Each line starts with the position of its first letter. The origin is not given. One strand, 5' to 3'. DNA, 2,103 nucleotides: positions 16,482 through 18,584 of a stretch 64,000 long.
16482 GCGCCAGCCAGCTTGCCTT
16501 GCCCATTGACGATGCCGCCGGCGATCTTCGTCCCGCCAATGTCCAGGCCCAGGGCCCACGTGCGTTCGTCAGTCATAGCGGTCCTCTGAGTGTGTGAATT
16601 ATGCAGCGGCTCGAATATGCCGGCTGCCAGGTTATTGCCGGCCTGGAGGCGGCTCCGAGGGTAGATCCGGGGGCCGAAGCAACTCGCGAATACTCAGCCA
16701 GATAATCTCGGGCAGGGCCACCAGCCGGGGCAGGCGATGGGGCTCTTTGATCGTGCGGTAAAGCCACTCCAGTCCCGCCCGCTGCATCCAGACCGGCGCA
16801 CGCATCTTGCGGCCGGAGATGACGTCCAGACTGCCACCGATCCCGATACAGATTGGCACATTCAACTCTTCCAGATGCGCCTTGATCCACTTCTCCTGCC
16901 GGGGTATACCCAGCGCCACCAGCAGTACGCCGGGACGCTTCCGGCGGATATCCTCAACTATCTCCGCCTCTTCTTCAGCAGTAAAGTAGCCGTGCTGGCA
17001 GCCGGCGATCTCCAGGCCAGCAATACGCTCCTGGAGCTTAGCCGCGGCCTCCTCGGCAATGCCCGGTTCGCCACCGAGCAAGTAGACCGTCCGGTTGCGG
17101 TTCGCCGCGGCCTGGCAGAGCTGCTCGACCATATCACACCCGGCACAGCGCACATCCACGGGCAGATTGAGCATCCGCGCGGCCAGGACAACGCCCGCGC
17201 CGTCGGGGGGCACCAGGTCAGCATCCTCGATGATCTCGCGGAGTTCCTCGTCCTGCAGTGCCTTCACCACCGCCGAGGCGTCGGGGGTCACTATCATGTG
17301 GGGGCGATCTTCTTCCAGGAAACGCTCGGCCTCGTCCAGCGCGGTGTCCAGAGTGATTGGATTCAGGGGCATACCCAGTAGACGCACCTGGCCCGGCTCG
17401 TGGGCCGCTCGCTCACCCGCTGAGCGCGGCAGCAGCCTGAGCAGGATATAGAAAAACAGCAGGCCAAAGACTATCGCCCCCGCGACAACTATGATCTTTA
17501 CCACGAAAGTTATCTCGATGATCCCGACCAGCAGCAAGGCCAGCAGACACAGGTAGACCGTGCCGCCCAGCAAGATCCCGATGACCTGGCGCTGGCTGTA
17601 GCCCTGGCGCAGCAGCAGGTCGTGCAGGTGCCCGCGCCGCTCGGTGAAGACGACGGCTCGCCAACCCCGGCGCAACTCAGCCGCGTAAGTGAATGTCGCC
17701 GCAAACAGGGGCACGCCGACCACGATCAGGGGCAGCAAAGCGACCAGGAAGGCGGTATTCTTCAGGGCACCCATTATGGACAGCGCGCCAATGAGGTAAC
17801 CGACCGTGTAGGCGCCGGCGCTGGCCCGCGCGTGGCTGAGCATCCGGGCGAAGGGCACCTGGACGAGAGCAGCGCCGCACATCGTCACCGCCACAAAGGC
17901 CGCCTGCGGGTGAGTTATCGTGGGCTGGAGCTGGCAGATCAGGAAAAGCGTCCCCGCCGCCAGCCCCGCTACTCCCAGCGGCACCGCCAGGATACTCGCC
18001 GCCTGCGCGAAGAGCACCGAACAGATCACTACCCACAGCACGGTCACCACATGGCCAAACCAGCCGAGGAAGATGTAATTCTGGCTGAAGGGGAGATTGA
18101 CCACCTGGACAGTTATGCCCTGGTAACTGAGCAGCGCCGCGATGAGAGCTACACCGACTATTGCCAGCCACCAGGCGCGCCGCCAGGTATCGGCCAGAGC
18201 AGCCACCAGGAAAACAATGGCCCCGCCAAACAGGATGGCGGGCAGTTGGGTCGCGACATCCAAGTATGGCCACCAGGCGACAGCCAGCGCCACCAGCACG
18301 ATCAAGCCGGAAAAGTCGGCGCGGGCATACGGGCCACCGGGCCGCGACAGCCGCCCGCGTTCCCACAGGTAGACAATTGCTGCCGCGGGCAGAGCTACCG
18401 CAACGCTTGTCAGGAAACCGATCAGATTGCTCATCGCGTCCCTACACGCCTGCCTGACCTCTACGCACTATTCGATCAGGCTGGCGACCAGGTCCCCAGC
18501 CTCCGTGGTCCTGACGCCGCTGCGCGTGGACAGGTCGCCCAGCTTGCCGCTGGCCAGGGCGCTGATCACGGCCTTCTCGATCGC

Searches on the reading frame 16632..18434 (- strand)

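Call 28: search_protein_families(library=ncbifam, proteins=[window:16632-18434:-])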
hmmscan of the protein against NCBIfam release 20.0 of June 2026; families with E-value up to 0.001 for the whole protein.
window:16632-18434:- (600 aa): 4 families
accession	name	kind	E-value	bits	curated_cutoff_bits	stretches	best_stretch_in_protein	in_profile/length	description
TIGR00696.1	wecG_tagA_cpsF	superfamily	5.4e-50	169.6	69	1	400-575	1-176/178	WecB/TagA/CpsF family glycosyltransferase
NF041710.1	UDPacetylman_taseTarA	equivalog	9.8e-50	169.3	350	1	347-580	6-239/247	N-acetylglucosaminyldiphosphoundecaprenol N-acetyl-beta-D-mannosaminyltransferase TarA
NF041872.1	EPS_EpsA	equivalog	4.4e-41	141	500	1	355-574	23-245/265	exopolysaccharide biosynthesis glycosyltransferase EpsA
NF002980.1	PRK03692.1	equivalog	1.1e-36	126.5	323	1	379-574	33-228/240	lipopolysaccharide N-acetylmannosaminouronosyltransferase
